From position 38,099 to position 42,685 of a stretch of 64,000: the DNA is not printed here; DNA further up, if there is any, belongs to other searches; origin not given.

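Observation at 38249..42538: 1429-aa secreted mosaic protein combining a cytochrome-c (PSCyt1, CxxCH) module, LRRs, a cohesin and a dockerin, ending in a T9SS sorting tail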

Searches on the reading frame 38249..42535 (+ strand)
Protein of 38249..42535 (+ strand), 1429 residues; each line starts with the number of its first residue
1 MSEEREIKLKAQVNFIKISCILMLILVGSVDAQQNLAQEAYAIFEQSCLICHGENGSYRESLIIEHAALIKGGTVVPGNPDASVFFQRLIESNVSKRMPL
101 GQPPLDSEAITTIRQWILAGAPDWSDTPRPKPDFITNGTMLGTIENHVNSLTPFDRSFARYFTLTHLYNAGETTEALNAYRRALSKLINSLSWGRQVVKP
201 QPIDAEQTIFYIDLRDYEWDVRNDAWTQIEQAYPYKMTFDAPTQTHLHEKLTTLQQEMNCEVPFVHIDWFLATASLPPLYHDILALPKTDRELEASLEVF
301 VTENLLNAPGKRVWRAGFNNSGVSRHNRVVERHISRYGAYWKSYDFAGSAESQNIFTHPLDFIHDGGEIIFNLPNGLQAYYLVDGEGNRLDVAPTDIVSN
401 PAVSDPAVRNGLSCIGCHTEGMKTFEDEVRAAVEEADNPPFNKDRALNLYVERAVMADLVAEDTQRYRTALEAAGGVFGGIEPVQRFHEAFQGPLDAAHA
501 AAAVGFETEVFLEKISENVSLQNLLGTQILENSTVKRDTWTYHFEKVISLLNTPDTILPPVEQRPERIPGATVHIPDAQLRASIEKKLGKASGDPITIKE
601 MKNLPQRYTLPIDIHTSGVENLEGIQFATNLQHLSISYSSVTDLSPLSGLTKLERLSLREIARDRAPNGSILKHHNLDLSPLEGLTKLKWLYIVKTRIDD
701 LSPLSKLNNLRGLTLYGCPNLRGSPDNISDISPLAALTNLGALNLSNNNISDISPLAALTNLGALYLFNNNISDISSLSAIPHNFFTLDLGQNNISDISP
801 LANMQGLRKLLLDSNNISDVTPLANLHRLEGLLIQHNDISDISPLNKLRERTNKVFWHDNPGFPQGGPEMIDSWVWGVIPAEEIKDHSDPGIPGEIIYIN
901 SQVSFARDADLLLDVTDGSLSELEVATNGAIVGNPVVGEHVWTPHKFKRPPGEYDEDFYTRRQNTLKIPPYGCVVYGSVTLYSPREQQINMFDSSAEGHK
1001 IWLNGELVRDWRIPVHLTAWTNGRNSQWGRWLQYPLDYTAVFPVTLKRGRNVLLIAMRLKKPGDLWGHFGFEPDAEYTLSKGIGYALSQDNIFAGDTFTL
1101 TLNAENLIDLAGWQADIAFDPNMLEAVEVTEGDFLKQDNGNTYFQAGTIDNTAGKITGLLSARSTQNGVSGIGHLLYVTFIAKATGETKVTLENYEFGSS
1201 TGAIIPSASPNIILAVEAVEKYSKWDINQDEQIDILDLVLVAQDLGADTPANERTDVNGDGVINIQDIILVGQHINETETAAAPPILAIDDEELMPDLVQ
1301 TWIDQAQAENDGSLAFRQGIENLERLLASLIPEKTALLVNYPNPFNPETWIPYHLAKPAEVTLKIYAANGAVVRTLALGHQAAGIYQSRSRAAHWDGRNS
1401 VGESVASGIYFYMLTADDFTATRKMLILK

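Call 4: search_protein_families(library=pfam, proteins=[window:38249-42535:+], max_evalue=1)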
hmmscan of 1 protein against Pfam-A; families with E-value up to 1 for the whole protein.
window:38249-42535:+ (1429 aa): 14 families
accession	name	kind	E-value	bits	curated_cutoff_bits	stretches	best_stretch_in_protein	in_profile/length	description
PF12799.13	LRR_4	-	2.9e-26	91.3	27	4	743-779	6-43/44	Leucine Rich repeats (2 copies)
PF00963.24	Cohesin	-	3.5e-11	43.9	24.1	1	1094-1204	12-127/139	Cohesin domain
PF13855.12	LRR_8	-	5.8e-10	39.2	27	4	736-772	23-61/61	Leucine rich repeat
PF13860.13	FlgD_ig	-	4.7e-09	36.5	27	1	1353-1416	16-75/79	FlgD Ig-like domain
PF00404.24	Dockerin_1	-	4.7e-08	33.6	22.9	1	1226-1276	3-57/57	Dockerin type I domain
PF23952.1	LRR_EndoS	-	3.6e-07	30.8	27.9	1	575-688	1-87/116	Endo-beta-N-acetylglucosaminidase EndoS LRR domain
PF23598.1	LRR_14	-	5e-06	25.9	40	2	691-842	5-153/353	Leucine-rich repeat region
PF07635.16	PSCyt1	-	0.0001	23.2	22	1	48-99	1-56/59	Planctomycete cytochrome C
PF13585.12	CHU_C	-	0.001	19.6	27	1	1385-1418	41-75/86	CHU_C Type IX secretion signal domain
PF13442.11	Cytochrome_CBB3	-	0.0028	18.4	27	1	37-116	3-67/68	Cytochrome C oxidase, cbb3-type, subunit III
PF18962.6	Por_Secre_tail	-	0.0039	17.9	27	1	1341-1427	2-75/75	Secretion system C-terminal sorting domain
PF14580.12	LRR_9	-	0.0045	17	30.5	2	735-818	39-126/175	Leucine-rich repeat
PF25013.1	LRR_Zer-1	-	0.0059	17.2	27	1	679-749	4-65/137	Zer-1-like, Leucine-rich repeats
PF06934.16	CTI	-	0.047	12.7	25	1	86-168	76-153/692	Fatty acid cis/trans isomerase (CTI)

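Call 5: search_protein_families(library=ncbifam, proteins=[window:38249-42535:+], max_evalue=1)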
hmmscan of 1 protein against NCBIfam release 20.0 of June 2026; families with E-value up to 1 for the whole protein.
window:38249-42535:+ (1429 aa): 18 families
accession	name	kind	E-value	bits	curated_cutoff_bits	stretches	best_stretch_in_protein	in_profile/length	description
NF033189.1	internalin_A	exception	2.8e-34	118.6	1600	1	619-859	153-369/799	class 1 internalin InlA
NF033188.1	internalin_H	exception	1.1e-32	113.4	1050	2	573-804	46-251/548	InlH/InlC2 family class 1 internalin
NF033190.2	inl_like_NEAT_1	exception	3.2e-27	95.2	1275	2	678-848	277-437/754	NEAT domain-containing leucine-rich repeat protein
NF033186.1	internalin_K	exception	7e-13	47.9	1100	1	569-773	39-222/604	class 1 internalin InlK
NF009276.0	PRK12633.1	equivalog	6.2e-07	29.4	383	1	1358-1421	128-186/234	flagellar basal body rod modification protein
TIGR04183.1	Por_Secre_tail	domain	6.5e-07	29.2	23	1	1341-1427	2-71/72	T9SS type A sorting domain-containing protein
NF033707.1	T9SS_sortase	equivalog_domain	8.9e-07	26.9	420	1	1338-1417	999-1078/1095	type IX secretion system sortase PorU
NF052323.1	T9SSA_dep_M6i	equivalog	6.5e-06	24.4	600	1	1327-1422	949-1032/1043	T9SS-dependent M6-like inactivated metalloprotease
TIGR03806.1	chp_HNE_0200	subfamily_domain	1.1e-05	24.8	313.3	1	74-117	267-311/314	SO2930 family diheme c-type cytochrome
NF005176.1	PRK06655.1-1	equivalog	6.1e-05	23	230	1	1359-1417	97-150/197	flagellar hook assembly protein FlgD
NF052228.1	T9SS_PorZ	equivalog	0.00019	20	260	1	1339-1422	674-748/757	type IX secretion system anionic LPS delivery protein PorZ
NF047464.1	FibnectbindLIC11051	equivalog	0.00037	19.1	1000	1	700-845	319-461/685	LIC_11051 family fibronectin-binding protein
NF041351.1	XopL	equivalog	0.0018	17.1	500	1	684-831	95-248/497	type III secretion system leucine-rich repeat domain-containing effector XopL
NF009277.0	PRK12634.1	equivalog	0.024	14.8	333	1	1361-1421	124-179/221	flagellar basal body rod modification protein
NF009452.0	PRK12812.1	equivalog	0.076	12.2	258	1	1360-1411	153-201/289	flagellar basal body rod modification protein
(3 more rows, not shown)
